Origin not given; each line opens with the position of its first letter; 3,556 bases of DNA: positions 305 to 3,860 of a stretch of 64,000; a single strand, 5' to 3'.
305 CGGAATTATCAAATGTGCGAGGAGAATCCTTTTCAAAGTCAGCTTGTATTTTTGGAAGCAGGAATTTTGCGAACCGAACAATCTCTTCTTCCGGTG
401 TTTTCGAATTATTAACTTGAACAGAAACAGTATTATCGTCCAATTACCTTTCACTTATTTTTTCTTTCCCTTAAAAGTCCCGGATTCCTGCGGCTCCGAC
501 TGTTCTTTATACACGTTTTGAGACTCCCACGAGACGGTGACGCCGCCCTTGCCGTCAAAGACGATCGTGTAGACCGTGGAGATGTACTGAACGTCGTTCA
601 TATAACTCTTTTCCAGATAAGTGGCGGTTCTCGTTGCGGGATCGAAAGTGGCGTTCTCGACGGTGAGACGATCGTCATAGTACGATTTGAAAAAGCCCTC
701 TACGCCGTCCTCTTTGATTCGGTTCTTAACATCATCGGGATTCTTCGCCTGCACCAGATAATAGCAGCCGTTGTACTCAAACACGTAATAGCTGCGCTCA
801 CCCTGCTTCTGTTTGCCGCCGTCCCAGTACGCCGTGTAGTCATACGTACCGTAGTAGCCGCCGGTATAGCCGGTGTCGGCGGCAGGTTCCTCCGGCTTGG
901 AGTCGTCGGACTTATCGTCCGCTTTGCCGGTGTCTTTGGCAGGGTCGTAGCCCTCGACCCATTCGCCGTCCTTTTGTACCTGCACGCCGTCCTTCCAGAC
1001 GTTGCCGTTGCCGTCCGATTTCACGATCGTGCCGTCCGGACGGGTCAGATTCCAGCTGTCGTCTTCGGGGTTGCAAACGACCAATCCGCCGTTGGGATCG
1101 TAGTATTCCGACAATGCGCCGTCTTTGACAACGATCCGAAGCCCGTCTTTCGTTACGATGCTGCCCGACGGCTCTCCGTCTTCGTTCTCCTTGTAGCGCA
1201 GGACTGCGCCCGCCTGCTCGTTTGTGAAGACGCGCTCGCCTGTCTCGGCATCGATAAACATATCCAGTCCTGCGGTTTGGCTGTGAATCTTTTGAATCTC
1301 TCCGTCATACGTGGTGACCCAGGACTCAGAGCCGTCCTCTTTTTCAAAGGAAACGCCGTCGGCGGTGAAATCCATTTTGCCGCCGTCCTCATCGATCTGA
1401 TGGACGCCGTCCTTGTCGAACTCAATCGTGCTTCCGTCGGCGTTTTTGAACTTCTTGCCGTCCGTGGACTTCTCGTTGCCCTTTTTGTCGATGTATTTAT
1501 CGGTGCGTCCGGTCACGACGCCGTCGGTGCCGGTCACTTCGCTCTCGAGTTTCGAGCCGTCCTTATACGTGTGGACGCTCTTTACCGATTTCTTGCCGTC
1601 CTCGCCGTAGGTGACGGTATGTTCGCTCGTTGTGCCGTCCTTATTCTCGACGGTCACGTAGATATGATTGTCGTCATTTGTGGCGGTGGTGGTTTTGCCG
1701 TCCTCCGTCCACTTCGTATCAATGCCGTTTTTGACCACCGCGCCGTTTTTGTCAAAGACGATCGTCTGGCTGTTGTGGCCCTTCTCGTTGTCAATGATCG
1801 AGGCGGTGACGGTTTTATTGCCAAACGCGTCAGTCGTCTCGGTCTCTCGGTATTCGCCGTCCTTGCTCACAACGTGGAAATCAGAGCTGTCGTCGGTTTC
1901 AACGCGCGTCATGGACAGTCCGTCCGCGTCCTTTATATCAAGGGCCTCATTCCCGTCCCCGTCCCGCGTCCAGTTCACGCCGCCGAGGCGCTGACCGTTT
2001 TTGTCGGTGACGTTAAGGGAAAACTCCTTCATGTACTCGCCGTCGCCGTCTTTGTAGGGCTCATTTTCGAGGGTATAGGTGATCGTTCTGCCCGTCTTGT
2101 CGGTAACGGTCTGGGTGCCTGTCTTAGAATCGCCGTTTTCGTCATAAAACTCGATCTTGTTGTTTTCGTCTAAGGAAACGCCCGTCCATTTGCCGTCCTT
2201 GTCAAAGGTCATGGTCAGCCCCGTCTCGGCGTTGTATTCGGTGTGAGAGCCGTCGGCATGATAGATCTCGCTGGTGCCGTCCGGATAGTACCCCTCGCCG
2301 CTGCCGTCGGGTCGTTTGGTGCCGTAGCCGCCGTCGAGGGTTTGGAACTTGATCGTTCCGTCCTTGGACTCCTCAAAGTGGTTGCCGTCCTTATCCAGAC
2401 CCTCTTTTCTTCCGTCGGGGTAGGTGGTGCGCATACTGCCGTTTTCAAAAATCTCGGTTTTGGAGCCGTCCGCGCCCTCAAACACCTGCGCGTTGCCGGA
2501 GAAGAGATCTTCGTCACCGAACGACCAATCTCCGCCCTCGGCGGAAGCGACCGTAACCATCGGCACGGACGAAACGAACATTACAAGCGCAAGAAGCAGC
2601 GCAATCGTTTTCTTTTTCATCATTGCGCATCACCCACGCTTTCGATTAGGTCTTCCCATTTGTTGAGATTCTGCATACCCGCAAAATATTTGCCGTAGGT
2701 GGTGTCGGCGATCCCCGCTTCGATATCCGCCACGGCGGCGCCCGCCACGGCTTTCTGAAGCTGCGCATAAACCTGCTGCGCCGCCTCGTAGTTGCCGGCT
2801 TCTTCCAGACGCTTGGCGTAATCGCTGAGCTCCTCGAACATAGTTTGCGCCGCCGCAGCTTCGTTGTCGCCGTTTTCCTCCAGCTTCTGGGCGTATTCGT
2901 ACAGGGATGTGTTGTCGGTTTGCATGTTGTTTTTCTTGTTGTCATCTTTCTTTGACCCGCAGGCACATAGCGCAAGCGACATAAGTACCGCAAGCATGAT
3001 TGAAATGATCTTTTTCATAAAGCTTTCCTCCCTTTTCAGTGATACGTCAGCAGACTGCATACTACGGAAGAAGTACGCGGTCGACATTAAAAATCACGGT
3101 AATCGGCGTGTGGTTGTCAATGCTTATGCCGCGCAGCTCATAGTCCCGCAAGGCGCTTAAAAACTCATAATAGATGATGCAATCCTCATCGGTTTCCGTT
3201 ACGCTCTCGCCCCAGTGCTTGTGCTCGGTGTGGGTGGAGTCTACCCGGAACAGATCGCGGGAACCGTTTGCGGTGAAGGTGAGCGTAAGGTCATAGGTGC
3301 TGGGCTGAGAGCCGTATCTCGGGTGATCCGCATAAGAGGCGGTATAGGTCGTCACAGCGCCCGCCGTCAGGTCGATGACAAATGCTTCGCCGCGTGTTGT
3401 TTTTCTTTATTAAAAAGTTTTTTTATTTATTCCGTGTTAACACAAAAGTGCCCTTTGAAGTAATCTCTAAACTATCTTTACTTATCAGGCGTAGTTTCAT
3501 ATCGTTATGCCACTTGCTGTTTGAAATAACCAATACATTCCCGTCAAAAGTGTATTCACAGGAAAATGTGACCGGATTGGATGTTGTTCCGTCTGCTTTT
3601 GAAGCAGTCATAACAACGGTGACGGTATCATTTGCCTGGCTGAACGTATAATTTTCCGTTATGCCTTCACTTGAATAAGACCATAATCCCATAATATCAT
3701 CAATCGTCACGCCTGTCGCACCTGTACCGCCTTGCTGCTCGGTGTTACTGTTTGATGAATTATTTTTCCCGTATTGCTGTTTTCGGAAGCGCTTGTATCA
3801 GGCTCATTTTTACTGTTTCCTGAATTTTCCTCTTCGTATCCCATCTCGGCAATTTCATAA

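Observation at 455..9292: Eight co-directional genes encoding only envelope proteins of unknown function (zinc-ribbon anchors, lipoproteins, a DG-repeat exoprotein)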

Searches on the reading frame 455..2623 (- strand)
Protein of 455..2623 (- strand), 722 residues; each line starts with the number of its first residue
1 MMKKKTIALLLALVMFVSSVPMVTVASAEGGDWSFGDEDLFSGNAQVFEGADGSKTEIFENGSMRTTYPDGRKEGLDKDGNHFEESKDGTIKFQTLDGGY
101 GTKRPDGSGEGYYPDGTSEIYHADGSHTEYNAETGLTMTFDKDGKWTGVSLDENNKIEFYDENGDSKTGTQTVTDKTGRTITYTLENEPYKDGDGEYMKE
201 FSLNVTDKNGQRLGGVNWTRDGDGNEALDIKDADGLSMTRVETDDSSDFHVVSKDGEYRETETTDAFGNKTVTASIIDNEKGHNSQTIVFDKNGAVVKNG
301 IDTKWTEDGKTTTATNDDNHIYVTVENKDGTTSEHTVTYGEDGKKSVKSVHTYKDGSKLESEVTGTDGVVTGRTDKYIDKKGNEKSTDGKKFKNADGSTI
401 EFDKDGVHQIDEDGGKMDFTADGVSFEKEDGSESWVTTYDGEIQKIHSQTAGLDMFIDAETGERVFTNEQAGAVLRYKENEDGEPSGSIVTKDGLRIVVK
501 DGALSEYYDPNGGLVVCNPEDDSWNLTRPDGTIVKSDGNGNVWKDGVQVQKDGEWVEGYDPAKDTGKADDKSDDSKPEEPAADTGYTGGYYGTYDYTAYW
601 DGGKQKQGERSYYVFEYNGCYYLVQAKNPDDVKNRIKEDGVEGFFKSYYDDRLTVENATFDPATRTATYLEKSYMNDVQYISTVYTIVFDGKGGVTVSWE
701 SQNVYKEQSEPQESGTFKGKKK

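Call 3: search_protein_families(library=pfam, proteins=[window:455-2623:-], max_evalue=0.1)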
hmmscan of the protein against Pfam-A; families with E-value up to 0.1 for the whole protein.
window:455-2623:- (722 aa): 1 family
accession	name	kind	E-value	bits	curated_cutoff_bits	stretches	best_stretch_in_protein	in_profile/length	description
PF07202.18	Tcp10_C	-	0.0005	20.1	36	0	52-74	11-33/35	T-complex protein 10 C-terminus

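Call 4: search_protein_families(library=ncbifam, proteins=[window:455-2623:-], max_evalue=0.1)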
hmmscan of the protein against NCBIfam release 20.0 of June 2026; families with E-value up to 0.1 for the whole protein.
window:455-2623:- (722 aa): 0 families

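Call 18: find_homologous_proteins(query=window:455-2623:-)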
Query window:455-2623:- (722 aa): 6 proteins with E <= 0.001 among 8000 candidates.
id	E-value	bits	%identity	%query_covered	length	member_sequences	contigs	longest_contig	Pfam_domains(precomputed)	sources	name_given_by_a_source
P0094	0.0e+0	1515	93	100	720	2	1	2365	-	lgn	-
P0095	0.0e+0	1155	73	100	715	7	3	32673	-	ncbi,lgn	-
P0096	6.5e-18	83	32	40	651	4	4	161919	-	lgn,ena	-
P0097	4.3e-17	80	30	40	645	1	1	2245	-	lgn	-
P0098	2.5e-10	58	32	20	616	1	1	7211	PF07202.19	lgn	-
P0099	1.5e-4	39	30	26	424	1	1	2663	PF07202.19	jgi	-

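Call 23: find_encoding_contigs(protein=P0095, flank=10000, max_places=3)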
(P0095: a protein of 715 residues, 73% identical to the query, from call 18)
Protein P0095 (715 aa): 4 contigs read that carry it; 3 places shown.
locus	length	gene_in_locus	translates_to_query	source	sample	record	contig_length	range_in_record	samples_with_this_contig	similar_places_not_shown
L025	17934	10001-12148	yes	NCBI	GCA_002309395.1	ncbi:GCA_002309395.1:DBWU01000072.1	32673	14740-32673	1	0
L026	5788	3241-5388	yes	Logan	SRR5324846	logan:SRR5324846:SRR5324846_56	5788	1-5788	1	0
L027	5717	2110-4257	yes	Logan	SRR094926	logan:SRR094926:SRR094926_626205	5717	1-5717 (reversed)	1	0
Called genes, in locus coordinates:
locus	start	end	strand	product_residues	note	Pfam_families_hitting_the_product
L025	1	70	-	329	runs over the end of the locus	PF00005:ABC_tran, PF02463:SMC_N (faint), PF08352:oligo_HPY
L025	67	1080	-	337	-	PF00005:ABC_tran, PF13304:AAA_21, PF08352:oligo_HPY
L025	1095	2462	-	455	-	PF12911:OppC_N, PF00528:BPD_transp_1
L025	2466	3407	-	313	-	PF19300:BPD_transp_1_N, PF00528:BPD_transp_1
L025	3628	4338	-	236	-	PF02146:SIR2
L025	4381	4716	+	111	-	PF03960:ArsC (weak)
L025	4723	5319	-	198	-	-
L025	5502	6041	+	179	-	-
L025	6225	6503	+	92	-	PF07451:SpoVAD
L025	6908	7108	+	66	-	PF00403:HMA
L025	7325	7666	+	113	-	-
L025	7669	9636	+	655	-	-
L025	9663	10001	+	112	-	-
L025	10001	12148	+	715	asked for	-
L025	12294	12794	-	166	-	PF06908:YpsA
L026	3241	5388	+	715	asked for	-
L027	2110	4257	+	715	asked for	-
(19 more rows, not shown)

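Call 58: search_protein_families(library=phrogs, proteins=[window:455-2623:-], max_evalue=0.01)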
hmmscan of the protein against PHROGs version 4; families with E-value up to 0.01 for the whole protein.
window:455-2623:- (722 aa): 0 families

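Call 59: search_protein_families(library=padloc, proteins=[window:455-2623:-], max_evalue=0.01)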
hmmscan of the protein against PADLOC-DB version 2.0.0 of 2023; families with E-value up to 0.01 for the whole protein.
window:455-2623:- (722 aa): 0 families

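Call 63: search_solved_structures(query=window:455-2623:-, max_evalue=10, show_alignments=2)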
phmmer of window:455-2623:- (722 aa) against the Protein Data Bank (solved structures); distinct sequences matched with E-value up to 10: 4.
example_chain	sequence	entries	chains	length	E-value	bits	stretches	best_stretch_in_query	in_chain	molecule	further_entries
4bxq_A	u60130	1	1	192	3.3e-06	29.4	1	41-145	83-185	CPAP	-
4bxp_A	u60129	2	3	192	1.1e-05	27.6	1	48-145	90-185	CPAP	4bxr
4ld1_A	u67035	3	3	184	1.7e-05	27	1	48-145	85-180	Uncharacterized protein | Centrosomal P4.1-associated protein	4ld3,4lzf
9hac_A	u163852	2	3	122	1.9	10.4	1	303-378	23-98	BBF-14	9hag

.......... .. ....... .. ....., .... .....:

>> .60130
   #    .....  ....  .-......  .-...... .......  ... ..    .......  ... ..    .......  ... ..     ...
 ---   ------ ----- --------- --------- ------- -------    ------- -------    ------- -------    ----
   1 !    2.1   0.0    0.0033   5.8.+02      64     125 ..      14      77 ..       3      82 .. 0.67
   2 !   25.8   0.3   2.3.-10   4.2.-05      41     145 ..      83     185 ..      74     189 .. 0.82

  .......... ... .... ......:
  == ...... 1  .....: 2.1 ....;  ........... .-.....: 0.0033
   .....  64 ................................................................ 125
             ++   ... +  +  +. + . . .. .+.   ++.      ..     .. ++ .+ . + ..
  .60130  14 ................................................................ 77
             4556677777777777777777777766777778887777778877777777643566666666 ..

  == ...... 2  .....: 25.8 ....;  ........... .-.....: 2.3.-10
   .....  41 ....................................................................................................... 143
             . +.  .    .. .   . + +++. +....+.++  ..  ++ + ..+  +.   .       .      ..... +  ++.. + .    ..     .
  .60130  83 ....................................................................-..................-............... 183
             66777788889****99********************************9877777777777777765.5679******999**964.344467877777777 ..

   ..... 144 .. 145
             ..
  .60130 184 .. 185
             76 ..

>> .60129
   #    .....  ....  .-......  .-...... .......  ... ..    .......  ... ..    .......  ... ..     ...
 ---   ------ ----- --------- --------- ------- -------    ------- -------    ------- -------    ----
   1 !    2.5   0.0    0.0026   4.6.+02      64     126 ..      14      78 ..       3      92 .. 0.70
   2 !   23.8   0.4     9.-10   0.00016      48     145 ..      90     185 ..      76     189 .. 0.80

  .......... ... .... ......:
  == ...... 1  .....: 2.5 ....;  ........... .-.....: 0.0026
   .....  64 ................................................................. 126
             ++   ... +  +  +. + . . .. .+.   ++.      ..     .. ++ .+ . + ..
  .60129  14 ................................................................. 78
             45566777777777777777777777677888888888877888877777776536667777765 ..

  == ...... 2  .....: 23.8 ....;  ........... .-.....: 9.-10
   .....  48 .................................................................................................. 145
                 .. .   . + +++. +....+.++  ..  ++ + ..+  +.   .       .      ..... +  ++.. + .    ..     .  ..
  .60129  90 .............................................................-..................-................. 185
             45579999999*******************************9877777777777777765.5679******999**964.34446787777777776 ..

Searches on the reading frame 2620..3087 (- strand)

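Call 3: search_protein_families(library=pfam, proteins=[window:2620-3087:-], max_evalue=0.1)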
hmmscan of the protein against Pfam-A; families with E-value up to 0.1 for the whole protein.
window:2620-3087:- (155 aa): 4 families
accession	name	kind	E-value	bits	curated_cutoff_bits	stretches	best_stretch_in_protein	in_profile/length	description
PF16342.10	DUF4972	-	0.0027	18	28.8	1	24-72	7-52/128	Domain of unknown function (DUF4972)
PF18119.6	RIG-I_C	-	0.032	14.6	23.2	1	15-92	7-89/141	RIG-I receptor C-terminal domain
PF13428.12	TPR_14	-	0.067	14.4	23.5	0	86-118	3-35/44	Tetratricopeptide repeat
PF20101.4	DUF6491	-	0.073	13.5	27.5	0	28-60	3-29/138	Family of unknown function (DUF6491)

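Call 4: search_protein_families(library=ncbifam, proteins=[window:2620-3087:-], max_evalue=0.1)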
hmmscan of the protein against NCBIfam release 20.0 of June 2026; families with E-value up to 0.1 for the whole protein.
window:2620-3087:- (155 aa): 24 families
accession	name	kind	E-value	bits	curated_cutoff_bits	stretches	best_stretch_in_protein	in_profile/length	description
TIGR03302.1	OM_YfiO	subfamily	0.00016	21.3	81.4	1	29-98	3-70/239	outer membrane protein assembly factor BamD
NF053689.1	BamJ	equivalog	0.00021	21.6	100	1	24-115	1-89/184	BamJ family beta-barrel-assembly machinery protein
NF052551.1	EnvBioLpgNMYCTU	equivalog_domain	0.00038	19.9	250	1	24-86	1-63/227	envelope biogenesis lipoprotein LpqN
TIGR03464.1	HpnC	equivalog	0.00045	19.8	250.45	1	57-119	22-84/267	squalene synthase HpnC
NF058647.1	lipo_LytA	equivalog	0.00057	20.1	110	1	24-68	1-35/107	acidic lipoprotein LytA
NF047408.1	SA0632_fam_LP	equivalog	0.00065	19.3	70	1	24-74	1-46/68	SA0632 family lipoprotein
NF045774.1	cytochro_C551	exception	0.00067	19.6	118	1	24-70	1-46/110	cytochrome c551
NF041941.1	lipo_FMN_PplA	exception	0.0013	18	325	1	24-105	2-75/302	extracellular electron transfer flavoprotein PplA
NF041193.1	lipo_SP0191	subfamily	0.0018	18.4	75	1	24-72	1-45/190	SP0191 family lipoprotein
NF033193.2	lipo_NDxxF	hypoth_equivalog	0.0021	17.8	60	1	25-92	1-69/199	NDxxF motif lipoprotein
TIGR04402.2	mob_CxxC_CxxC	subfamily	0.0032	17.7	70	1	22-93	58-129/180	mobilome CxxCx(11)CxxC protein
NF053763.1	ABCarbgalBndGanS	equivalog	0.0039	16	700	1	25-96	1-72/420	galactooligosaccharide ABC transporter substrate-binding protein GanS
NF047355.1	ABC_bind_Mn_Staph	exception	0.0042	16.4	500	1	24-71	1-51/309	manganese ABC transporter substrate-binding lipoprotein MntC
NF047847.2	SS_mature_LptM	equivalog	0.0045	17.1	27.7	1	24-46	1-23/31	LPS translocon maturation chaperone LptM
NF038215.1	acineto_lipo_PV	hypoth_equivalog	0.0049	16.6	33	1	26-55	1-30/55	NF038215 family lipoprotein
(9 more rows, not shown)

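Call 58: search_protein_families(library=phrogs, proteins=[window:2620-3087:-], max_evalue=0.01)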
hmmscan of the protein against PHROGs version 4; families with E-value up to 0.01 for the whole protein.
window:2620-3087:- (155 aa): 10 families
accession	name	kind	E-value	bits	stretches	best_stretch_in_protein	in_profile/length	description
phrog_9170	-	unknown function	3.3e-05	24.7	1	24-89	1-59/159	-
phrog_3727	-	unknown function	0.0001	23.2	1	24-61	1-38/209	-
phrog_28808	-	unknown function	0.0002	21.8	1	24-56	1-33/251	-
phrog_18826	-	unknown function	0.0003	21.7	1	24-62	1-40/140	-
phrog_806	-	unknown function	0.0011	20.1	1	23-60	1-39/187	-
phrog_32721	-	unknown function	0.0011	19.8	1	25-67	4-45/171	-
phrog_9078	-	unknown function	0.0024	18.6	1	24-59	1-36/115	-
phrog_4980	-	moron, auxiliary metabolic gene and host takeover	0.0025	18.7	1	17-110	13-110/181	superinfection exclusion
phrog_25477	-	unknown function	0.0028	19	1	24-59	1-34/162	-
phrog_8801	-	unknown function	0.0083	17.7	0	24-71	1-47/94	-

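Call 59: search_protein_families(library=padloc, proteins=[window:2620-3087:-], max_evalue=0.01)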
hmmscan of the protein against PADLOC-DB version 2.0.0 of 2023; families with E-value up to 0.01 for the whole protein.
window:2620-3087:- (155 aa): 0 families

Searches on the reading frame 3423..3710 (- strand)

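Call 3: search_protein_families(library=pfam, proteins=[window:3423-3710:-], max_evalue=0.1)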
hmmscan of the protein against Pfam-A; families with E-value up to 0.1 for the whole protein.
window:3423-3710:- (95 aa): 1 family
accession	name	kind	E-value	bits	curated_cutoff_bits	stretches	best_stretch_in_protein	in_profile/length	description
PF07752.16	S-layer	-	0.028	13.9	30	1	22-95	171-245/259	S-layer protein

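Call 4: search_protein_families(library=ncbifam, proteins=[window:3423-3710:-], max_evalue=0.1)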
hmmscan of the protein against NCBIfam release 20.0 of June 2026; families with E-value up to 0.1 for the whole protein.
window:3423-3710:- (95 aa): 2 families
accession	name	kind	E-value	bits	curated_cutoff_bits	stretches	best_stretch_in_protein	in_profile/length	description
TIGR01965.1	VCBS_repeat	domain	0.019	15.1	15.5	1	3-60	31-86/99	VCBS domain-containing protein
TIGR01567.1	S_layer_rel_Mac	subfamily_domain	0.033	13.5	121.9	1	16-94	149-229/259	S-layer family duplication domain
